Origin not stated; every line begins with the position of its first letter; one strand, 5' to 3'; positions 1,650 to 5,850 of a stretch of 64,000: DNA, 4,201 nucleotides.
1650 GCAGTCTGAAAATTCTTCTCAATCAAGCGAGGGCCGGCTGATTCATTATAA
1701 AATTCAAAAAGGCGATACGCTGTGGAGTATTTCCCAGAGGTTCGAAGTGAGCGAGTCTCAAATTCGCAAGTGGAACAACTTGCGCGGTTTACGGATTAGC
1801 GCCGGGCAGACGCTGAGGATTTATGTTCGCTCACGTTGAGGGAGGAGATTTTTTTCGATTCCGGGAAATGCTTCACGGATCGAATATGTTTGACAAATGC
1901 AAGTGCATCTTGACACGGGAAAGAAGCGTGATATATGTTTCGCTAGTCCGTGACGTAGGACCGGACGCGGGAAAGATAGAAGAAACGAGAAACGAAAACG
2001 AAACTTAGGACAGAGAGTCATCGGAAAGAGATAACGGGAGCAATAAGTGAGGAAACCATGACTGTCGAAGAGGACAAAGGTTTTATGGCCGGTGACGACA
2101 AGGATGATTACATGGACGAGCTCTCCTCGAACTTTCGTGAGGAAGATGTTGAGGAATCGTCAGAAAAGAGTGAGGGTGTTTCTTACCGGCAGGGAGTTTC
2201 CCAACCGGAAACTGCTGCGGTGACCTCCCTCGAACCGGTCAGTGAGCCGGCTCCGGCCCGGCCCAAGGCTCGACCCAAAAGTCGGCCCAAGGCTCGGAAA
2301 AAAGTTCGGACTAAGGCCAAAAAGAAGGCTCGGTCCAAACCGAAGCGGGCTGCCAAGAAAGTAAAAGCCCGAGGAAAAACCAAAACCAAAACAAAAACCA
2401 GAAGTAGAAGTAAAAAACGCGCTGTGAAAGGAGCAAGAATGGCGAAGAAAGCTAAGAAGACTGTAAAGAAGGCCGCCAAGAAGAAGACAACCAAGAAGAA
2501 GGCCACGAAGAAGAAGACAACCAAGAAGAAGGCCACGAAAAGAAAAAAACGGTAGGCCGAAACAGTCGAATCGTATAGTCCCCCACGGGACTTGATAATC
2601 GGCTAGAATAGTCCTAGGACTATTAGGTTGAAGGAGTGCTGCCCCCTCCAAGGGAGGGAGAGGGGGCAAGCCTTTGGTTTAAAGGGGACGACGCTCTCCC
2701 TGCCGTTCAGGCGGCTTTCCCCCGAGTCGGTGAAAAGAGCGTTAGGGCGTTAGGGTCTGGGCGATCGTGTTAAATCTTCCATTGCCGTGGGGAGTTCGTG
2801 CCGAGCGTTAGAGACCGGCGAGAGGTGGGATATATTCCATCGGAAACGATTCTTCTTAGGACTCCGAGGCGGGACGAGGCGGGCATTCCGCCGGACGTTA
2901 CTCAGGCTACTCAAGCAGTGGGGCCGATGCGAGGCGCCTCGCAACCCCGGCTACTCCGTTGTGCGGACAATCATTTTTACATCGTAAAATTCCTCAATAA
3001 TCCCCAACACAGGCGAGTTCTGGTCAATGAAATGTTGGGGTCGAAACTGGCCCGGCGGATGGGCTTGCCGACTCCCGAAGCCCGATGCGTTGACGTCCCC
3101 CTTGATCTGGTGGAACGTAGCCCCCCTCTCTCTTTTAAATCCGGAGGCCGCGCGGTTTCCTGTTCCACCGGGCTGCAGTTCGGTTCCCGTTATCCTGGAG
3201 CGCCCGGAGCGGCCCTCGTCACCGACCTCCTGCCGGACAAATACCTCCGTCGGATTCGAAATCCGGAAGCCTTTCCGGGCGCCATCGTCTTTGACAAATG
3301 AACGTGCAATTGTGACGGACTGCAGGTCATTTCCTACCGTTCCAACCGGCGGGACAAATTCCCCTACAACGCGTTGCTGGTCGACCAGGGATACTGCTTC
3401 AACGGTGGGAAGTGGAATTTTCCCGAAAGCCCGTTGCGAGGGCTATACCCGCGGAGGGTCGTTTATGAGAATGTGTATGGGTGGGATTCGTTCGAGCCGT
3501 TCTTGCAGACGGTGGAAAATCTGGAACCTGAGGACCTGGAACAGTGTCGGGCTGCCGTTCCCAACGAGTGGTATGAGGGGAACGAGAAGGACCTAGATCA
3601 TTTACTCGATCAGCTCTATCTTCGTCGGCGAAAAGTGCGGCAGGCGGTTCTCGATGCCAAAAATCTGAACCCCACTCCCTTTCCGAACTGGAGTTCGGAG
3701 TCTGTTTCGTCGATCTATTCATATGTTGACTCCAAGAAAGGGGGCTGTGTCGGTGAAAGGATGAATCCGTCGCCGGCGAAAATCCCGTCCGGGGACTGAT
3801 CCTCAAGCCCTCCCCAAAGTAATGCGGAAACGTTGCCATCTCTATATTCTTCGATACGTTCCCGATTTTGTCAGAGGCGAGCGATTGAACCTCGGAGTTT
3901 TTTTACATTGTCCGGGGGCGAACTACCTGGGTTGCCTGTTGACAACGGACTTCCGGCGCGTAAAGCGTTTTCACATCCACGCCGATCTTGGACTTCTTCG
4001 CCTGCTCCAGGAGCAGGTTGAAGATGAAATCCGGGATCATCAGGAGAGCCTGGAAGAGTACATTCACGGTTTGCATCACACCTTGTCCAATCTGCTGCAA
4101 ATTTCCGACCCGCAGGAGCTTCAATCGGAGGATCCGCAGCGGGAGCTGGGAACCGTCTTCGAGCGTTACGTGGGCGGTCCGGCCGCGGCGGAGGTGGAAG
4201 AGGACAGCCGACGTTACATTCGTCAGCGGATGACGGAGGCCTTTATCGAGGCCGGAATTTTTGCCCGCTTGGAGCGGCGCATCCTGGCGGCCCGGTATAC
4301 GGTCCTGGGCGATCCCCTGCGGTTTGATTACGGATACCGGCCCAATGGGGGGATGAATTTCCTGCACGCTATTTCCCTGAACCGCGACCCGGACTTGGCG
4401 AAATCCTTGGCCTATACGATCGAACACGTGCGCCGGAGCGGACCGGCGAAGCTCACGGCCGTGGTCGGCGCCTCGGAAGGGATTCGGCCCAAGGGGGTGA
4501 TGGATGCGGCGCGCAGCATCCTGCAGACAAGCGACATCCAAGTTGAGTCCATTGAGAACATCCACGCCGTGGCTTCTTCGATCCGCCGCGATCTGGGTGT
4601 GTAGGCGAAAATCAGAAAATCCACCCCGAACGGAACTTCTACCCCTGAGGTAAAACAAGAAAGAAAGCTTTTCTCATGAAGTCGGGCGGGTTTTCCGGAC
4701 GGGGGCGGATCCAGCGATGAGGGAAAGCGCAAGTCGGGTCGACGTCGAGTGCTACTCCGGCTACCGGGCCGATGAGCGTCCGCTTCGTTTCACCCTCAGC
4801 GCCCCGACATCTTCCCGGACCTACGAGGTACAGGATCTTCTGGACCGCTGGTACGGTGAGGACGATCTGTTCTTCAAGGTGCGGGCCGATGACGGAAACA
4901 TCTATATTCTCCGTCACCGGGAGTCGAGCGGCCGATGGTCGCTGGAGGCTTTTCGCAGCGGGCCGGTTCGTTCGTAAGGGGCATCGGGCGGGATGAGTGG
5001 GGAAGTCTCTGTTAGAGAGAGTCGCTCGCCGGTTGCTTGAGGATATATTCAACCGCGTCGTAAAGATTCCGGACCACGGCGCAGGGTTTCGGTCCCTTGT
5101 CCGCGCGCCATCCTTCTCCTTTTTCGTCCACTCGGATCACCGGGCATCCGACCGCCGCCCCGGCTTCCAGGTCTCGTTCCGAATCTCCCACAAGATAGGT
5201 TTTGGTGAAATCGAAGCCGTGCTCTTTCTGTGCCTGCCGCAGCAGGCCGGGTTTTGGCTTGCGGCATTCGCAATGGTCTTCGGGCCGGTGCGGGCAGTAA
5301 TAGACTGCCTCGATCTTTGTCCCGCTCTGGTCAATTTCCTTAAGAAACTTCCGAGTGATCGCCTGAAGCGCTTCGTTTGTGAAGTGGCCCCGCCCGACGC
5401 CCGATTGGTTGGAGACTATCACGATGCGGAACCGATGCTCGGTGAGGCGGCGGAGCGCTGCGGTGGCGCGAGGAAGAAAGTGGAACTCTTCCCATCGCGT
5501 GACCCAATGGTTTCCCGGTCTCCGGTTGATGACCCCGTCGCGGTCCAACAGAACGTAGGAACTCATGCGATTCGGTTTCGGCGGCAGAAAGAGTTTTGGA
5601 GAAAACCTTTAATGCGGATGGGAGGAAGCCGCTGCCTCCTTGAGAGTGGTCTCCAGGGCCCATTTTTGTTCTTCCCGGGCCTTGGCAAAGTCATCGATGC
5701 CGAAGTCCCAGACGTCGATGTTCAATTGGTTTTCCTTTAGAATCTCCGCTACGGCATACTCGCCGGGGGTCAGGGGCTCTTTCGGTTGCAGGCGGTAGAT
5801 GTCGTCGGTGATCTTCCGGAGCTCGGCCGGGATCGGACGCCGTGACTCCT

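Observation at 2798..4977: HipA-like kinase + DUF3037 cassette (function unknown), with the kinase silenced by TGA at the conserved Trp of FDxWxxNxD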

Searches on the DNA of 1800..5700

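Call 44: search_rna_families(source=window, start=1800, end=5700, threshold=evalue, max_evalue=1)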
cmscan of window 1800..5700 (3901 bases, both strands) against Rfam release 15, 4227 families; matches with E-value up to 1: 0.
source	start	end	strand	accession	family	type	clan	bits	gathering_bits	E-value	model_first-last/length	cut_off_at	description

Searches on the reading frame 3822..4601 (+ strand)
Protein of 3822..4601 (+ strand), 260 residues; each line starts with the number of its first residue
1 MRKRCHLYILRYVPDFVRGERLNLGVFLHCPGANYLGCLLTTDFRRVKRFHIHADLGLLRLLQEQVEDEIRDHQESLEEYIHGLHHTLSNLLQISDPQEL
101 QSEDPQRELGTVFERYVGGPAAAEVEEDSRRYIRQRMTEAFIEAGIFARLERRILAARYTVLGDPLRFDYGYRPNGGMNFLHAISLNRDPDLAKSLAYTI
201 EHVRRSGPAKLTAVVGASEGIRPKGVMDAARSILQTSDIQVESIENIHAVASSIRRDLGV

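Call 4: search_protein_families(library=pfam, proteins=[window:3822-4601:+], max_evalue=1)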
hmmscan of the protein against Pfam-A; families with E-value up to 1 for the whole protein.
window:3822-4601:+ (260 aa): 1 family
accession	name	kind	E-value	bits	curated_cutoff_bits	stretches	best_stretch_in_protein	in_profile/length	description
PF11236.13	DUF3037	-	1.2e-17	64.6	22.6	1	9-117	3-118/118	Protein of unknown function (DUF3037)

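Call 5: search_protein_families(library=padloc, proteins=[window:3822-4601:+], max_evalue=1)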
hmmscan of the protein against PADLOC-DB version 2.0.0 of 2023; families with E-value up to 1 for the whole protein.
window:3822-4601:+ (260 aa): 1 family
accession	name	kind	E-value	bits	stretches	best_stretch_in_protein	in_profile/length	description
PDLC04767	PDC-M66B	-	3.7e-13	47.6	1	6-187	5-195/281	-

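Call 6: search_protein_families(library=ncbifam, proteins=[window:3822-4601:+], max_evalue=1)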
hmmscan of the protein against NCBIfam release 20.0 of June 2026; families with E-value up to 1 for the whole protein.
window:3822-4601:+ (260 aa): 1 family
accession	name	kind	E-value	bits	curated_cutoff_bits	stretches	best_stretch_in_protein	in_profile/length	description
NF002235.0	PRK01146.1-3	equivalog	0.15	12.1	95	0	70-93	6-29/95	DNA-directed RNA polymerase subunit L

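Call 28: find_encoding_contigs(protein=window:3822-4601:+, flank=6000, max_places=8)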
Protein window:3822-4601:+ (260 aa): no gene with exactly this product is on record in the collection.

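Call 38: find_homologous_proteins(query=window:3822-4601:+)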
Query window:3822-4601:+ (260 aa): 1139 proteins with E <= 0.001 among 2141 candidates; the best 120 are listed.
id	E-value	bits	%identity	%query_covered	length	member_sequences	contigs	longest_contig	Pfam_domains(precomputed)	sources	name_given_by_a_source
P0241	1.2e-159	548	96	100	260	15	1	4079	PF11236.14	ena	-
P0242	1.3e-87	312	57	99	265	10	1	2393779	PF11236.14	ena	-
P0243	3.5e-87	310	58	99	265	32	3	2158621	PF11236.14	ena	-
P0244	7.3e-85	303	57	99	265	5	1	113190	PF11236.14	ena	-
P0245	1.2e-82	295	55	99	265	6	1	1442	PF11236.14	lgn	-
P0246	2.8e-69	252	45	100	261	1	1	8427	PF11236.14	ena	-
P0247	5.0e-69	251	48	98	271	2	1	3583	PF11236.14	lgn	-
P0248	2.5e-68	249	48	99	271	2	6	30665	PF11236.14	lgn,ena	-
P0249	5.6e-68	247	47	99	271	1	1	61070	PF11236.14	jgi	jgi:Protein of unknown function (DUF3037)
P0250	3.6e-67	245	46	99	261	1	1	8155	PF11236.14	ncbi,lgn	ncbi:MAG: DUF3037 domain-containing protein [Terriglobia bacterium]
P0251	3.5e-66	242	48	98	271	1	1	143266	PF11236.14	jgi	jgi:Protein of unknown function (DUF3037)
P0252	3.6e-66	241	44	100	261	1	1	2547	PF11236.14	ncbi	ncbi:MAG: DUF3037 domain-containing protein [Terriglobia bacterium]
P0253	5.4e-66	241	44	99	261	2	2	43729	PF11236.14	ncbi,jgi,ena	-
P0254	8.5e-66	240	45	99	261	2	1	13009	PF11236.14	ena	-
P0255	2.2e-65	239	48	99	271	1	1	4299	PF11236.14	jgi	jgi:DUF3037 family protein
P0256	2.7e-65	239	47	99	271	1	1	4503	PF11236.14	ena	-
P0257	5.2e-65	238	46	98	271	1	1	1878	PF11236.14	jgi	jgi:hypothetical protein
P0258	6.6e-65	237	46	98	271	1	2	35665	PF11236.14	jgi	jgi:hypothetical protein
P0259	1.5e-64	236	47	99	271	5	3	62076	PF11236.14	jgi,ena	-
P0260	1.8e-64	236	44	98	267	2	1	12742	PF11236.14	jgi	jgi:hypothetical protein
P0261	3.4e-64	235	46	98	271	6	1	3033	PF11236.14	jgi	-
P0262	4.1e-64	235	44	98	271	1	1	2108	PF11236.14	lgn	-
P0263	6.3e-64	234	45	99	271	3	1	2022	PF11236.14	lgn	-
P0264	2.1e-63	232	47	99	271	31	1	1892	PF11236.14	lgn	-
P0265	2.1e-63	232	45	98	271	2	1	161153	PF11236.14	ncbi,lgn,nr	ncbi:MAG TPA: DUF3037 domain-containing protein [Terriglobia bacterium]|nr:DUF3037 domain-containing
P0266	2.6e-63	232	46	98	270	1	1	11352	PF11236.14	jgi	jgi:hypothetical protein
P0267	5.2e-62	228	46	98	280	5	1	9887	PF11236.14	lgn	-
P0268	1.0e-61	227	45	98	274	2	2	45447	PF11236.14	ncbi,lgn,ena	-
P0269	1.4e-61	226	45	99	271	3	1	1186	PF11236.14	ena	-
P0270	1.9e-61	226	45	99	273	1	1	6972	PF11236.14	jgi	jgi:Protein of unknown function (DUF3037)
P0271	2.1e-61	226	45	98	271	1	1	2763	PF11236.14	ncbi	-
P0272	2.3e-61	226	46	99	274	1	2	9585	PF11236.14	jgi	jgi:hypothetical protein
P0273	2.9e-61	225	46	98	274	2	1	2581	PF11236.14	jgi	jgi:hypothetical protein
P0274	5.5e-61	225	45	99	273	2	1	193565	PF11236.14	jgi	jgi:Protein of unknown function (DUF3037)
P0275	6.1e-60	221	43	99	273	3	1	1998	PF11236.14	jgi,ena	-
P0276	1.1e-59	220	45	98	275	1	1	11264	PF11236.14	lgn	-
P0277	3.3e-59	219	45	99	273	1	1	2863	PF11236.14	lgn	-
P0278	8.6e-58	214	44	98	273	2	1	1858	PF11236.14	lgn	-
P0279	1.5e-57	213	44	98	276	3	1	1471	PF11236.14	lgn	-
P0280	3.8e-57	212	42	98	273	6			PF11236.14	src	-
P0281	1.6e-56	210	44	98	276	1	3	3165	PF11236.14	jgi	-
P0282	1.4e-55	207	42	99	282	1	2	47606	PF11236.14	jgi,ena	-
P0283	5.8e-55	205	42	97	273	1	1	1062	PF11236.14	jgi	jgi:DUF3037 family protein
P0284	3.1e-53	199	43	98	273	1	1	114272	PF11236.14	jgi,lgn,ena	-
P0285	1.7e-52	197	44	93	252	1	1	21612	PF11236.14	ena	-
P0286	1.1e-48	184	38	98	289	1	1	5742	PF11236.14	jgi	jgi:Protein of unknown function (DUF3037)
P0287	1.4e-37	148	38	99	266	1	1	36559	PF11236.14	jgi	jgi:hypothetical protein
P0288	1.1e-36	145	35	98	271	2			PF11236.14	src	-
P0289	4.3e-36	143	35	98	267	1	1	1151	PF11236.14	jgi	-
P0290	1.5e-35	141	38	99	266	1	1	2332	PF11236.14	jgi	jgi:Protein of unknown function (DUF3037)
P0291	3.6e-35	140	40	78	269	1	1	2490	PF11236.14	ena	-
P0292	7.1e-35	139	36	99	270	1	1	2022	PF11236.14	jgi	-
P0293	1.1e-34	138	36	99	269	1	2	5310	PF11236.14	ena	-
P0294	1.3e-34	138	34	98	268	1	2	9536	PF11236.14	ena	-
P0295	5.2e-34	136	36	99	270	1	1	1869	PF11236.14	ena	-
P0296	5.3e-34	136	33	100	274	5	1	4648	PF11236.14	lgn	-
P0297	6.1e-34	136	34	99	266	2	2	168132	PF11236.14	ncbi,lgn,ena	-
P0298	6.4e-34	136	33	99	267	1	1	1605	PF11236.14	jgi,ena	-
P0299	6.9e-34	136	35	98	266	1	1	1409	PF11236.14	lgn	-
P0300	8.0e-34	136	38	82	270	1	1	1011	PF11236.14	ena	-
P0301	8.6e-34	135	32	99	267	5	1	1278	PF11236.14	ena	-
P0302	1.0e-33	135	36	98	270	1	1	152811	PF11236.14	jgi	jgi:hypothetical protein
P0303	1.0e-33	135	38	99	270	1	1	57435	PF11236.14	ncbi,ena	-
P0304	1.3e-33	135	34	98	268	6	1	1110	PF11236.14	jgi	-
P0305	1.5e-33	135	36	99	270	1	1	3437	PF11236.14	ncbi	-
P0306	1.7e-33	134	32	100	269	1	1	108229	PF11236.14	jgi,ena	-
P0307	4.1e-33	133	33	99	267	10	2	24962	PF11236.14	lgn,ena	-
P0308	7.0e-33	132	32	98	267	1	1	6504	PF11236.14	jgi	jgi:hypothetical protein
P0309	7.2e-33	132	31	100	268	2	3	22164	PF11236.14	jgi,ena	-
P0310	8.6e-33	132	40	82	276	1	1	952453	PF11236.14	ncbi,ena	-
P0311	9.5e-33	132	32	99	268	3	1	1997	PF11236.14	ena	-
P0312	1.8e-32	131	36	82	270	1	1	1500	PF11236.14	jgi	jgi:hypothetical protein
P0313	2.2e-32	131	31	99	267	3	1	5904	PF11236.14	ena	-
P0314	2.9e-32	130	33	99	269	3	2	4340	PF11236.14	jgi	jgi:hypothetical protein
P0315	3.0e-32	130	32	100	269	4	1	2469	PF11236.14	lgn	-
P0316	3.2e-32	130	35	99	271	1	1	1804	PF11236.14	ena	-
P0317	3.8e-32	130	32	99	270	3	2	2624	PF11236.14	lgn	-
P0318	4.9e-32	130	33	99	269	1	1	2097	PF11236.14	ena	-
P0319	5.4e-32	130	33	99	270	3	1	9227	PF11236.14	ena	-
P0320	7.5e-32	129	36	82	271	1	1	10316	PF11236.14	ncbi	ncbi:MAG: DUF3037 domain-containing protein [Terriglobales bacterium]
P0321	1.2e-31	128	33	98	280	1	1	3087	PF11236.14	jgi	jgi:Protein of unknown function (DUF3037)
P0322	1.4e-31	128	31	99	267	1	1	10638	PF11236.14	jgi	jgi:hypothetical protein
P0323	1.8e-31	128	33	100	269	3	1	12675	PF11236.14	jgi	jgi:hypothetical protein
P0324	2.0e-31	128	31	100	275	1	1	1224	PF11236.14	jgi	jgi:hypothetical protein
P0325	2.8e-31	127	34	98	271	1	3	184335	PF11236.14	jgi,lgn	jgi:hypothetical protein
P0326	3.2e-31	127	36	99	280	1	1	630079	PF11236.14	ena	-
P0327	3.4e-31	127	33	99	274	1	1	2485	PF11236.14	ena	-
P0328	3.5e-31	127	34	100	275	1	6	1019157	PF11236.14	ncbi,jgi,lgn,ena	jgi:hypothetical protein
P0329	4.9e-31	126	33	99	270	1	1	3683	PF11236.14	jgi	jgi:Protein of unknown function (DUF3037)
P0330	5.2e-31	126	33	98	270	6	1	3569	PF11236.14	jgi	-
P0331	9.5e-31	125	36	100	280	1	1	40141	PF11236.14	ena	-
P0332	1.0e-30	125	36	99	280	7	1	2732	PF11236.14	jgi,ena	-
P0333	1.1e-30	125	33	98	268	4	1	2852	PF11236.14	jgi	jgi:hypothetical protein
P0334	1.1e-30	125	33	100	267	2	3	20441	PF11236.14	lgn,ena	-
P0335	1.2e-30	125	30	100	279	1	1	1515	PF11236.14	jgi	jgi:hypothetical protein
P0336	1.7e-30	125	31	98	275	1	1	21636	PF11236.14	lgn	-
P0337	2.6e-30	124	34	96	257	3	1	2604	PF11236.14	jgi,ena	-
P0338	2.6e-30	124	33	98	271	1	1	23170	PF11236.14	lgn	-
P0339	2.9e-30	124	33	99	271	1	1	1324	PF11236.14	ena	-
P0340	3.0e-30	124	33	99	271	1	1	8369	PF11236.14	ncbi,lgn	ncbi:MAG: DUF3037 domain-containing protein [Terriglobales bacterium]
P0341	4.0e-30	123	33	98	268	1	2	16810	PF11236.14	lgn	-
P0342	4.1e-30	123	35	82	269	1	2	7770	PF11236.14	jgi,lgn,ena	-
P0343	6.1e-30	123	36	99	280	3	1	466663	PF11236.14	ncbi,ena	-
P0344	6.7e-30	123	33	100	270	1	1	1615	PF11236.14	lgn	-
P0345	6.7e-30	123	34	98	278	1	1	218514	PF11236.14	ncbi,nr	ncbi:MAG TPA: DUF3037 domain-containing protein [Acidobacteriaceae bacterium]|nr:DUF3037 domain-cont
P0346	6.9e-30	123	32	100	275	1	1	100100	PF11236.14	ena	-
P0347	7.9e-30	122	36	98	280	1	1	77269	PF11236.14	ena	-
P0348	8.0e-30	122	33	99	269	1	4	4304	PF11236.14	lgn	-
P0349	8.7e-30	122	34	99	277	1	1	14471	PF11236.14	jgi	jgi:hypothetical protein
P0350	9.6e-30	122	35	96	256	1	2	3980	PF11236.14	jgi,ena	-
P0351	1.0e-29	122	34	98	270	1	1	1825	PF11236.14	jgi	jgi:Protein of unknown function (DUF3037)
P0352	1.1e-29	122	33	93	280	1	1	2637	PF11236.14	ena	-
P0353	1.2e-29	122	35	99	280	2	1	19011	PF11236.14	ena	-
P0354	1.5e-29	122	36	99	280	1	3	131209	PF11236.14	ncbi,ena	-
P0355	1.5e-29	122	35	82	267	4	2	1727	PF11236.14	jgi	-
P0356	1.7e-29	121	33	100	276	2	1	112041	PF11236.14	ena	-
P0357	1.7e-29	121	31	100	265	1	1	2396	PF11236.14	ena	-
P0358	1.9e-29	121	33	99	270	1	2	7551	PF11236.14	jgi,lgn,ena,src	-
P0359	1.9e-29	121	35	99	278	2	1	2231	PF11236.14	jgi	jgi:hypothetical protein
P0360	2.0e-29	121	35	99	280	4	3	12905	PF11236.14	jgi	jgi:hypothetical protein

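Call 50: predict_structure(alignment_id=A4)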
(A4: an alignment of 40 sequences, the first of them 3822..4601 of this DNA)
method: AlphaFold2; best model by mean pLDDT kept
length: 260 residues; sequences in the alignment: 40
mean_pLDDT: 91.2   pTM: 0.58
mean pLDDT of the five models: 91.2, 89.4, 89.2, 86.5, 83.8
residues with pLDDT >= 90: 184; 70-90: 63; 50-70: 13; < 50: 0
segments of 3 or more residues with pLDDT < 50: none
pLDDT, mean of each block of 10 residues (from residue 1): 95 91 96 93 87 88 87 90 88 95 94 88 63 91 95 96 95 96 92 97 97 84 84 97 96 96
secondary structure, 60 per line:
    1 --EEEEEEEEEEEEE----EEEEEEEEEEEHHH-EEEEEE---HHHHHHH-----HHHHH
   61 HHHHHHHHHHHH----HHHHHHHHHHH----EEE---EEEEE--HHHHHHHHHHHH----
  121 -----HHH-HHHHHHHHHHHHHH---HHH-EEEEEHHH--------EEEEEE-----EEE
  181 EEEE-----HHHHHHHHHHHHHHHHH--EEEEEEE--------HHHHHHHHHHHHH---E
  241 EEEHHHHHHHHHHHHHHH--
elements in order: E3-15 E20-30 E35-40 H44-50 H56-72 H77-87 E92-94 E98-102 H105-116 H130-143 E151-155 E167-172 E178-184 H190-206 E209-215 H224-236 E240-243 H244-258

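Call 68: search_dna_similar(query=window:3822-4601:+, collection=plasmids, mode=protein, max_evalue=0.001, max_rows=15)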
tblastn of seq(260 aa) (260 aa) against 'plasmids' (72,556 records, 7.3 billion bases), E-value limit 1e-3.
No match.

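Call 69: search_dna_similar(query=window:3822-4601:+, collection=phages, mode=protein, max_evalue=0.001, max_rows=15)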
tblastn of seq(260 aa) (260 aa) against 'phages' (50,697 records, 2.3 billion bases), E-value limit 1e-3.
No match.

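Call 74: search_protein_families(library=pfam, alignment_id=A4, max_evalue=1)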
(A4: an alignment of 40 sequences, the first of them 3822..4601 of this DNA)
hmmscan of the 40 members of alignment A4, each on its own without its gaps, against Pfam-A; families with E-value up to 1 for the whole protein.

A. member 1, window:3822-4601:+ (260 aa): 1 family
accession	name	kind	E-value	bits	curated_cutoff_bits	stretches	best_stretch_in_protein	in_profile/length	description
PF11236.13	DUF3037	-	1.2e-17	64.6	22.6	1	9-117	3-118/118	Protein of unknown function (DUF3037)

B. families by the number of members that match (of 40 scanned): 19 families
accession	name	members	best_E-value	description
PF11236.13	DUF3037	40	1.1e-24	Protein of unknown function (DUF3037)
PF10444.14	Nbl1_Borealin_N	2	0.051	Nbl1 / Borealin N terminal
PF24740.1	DUF7691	2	0.098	Domain of unknown function (DUF7691)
PF08448.16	PAS_4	1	0.0024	PAS fold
PF13310.11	Virulence_RhuM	1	0.012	Virulence protein RhuM family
PF10487.15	Nup188_N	1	0.043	Nucleoporin Nup188, N-terminal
PF14377.11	UBM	1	0.048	Ubiquitin binding region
PF23460.1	ZMYND8_CC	1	0.062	ZMYND8 protein coiled-coil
PF08066.17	PMC2NT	1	0.067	PMC2NT (NUC016) domain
PF13524.12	Glyco_trans_1_2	1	0.089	Glycosyl transferase-like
PF06577.17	EipA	1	0.093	Envelope integrity protein A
PF10622.14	Ehbp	1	0.11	Energy-converting hydrogenase B subunit P (EhbP)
PF08529.16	NusA_N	1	0.17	NusA N-terminal domain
PF10473.14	CENP-F_leu_zip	1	0.18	Leucine-rich repeats of kinetochore protein Cenp-F/LEK1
PF16830.10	NBD94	1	0.18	Nucleotide-Binding Domain 94 of RH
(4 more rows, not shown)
